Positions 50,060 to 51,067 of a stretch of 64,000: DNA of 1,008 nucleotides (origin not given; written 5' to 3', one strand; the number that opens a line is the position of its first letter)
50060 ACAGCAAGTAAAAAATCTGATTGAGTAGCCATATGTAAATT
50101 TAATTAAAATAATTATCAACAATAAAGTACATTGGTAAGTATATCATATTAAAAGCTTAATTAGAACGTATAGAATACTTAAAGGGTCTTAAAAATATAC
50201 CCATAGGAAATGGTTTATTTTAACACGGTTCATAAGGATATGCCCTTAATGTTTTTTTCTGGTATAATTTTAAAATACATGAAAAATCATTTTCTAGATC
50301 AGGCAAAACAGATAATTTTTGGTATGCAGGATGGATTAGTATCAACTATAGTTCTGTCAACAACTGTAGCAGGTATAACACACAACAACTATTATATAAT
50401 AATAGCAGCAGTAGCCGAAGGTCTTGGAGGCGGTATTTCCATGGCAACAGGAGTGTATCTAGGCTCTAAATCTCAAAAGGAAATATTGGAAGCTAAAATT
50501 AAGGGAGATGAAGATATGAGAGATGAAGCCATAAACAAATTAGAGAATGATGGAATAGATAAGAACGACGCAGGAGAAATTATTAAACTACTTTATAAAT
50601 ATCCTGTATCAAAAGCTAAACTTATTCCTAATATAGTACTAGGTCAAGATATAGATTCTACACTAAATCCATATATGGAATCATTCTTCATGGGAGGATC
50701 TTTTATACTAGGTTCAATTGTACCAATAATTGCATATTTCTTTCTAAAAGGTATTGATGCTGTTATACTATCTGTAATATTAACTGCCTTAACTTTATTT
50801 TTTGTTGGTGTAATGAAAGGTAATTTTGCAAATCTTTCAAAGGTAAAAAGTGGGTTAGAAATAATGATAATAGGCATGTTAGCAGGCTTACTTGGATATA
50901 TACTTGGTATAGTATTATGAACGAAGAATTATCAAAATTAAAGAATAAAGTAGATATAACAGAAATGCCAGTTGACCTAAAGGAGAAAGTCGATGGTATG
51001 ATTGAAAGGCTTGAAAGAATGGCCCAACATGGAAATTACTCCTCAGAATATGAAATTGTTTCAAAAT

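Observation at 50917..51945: Lon AAA+ module encoded as a stand-alone 342-aa protein, translationally coupled to a VIT1 metal transporter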

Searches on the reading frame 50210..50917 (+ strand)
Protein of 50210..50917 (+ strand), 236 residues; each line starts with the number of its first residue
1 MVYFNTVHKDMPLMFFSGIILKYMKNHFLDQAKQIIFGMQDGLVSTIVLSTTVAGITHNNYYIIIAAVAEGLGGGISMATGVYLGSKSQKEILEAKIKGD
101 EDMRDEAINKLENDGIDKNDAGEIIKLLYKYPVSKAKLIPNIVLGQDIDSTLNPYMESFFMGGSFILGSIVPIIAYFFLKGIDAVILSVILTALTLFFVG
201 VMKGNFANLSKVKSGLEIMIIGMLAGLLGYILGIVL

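Call 3: search_protein_families(library=pfam, proteins=[window:50210-50917:+], max_evalue=0.01)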
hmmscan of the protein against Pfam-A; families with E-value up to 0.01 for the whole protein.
window:50210-50917:+ (236 aa): 1 family
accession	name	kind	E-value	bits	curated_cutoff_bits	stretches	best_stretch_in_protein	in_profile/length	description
PF01988.24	VIT1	-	6.4e-41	141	28.1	1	33-233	2-213/214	VIT family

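Call 4: search_protein_families(library=ncbifam, proteins=[window:50210-50917:+], max_evalue=0.01)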
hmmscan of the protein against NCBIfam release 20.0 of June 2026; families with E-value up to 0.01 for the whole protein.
window:50210-50917:+ (236 aa): 1 family
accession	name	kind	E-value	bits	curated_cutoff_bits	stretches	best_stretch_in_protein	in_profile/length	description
TIGR00267.1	TIGR00267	hypoth_equivalog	1.3e-10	41.3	156.95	1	155-233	89-167/171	TIGR00267 family protein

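Call 33: search_protein_families(library=padloc, proteins=[window:50210-50917:+], max_evalue=0.001)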
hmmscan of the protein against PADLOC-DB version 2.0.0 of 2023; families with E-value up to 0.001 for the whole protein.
window:50210-50917:+ (236 aa): 0 families
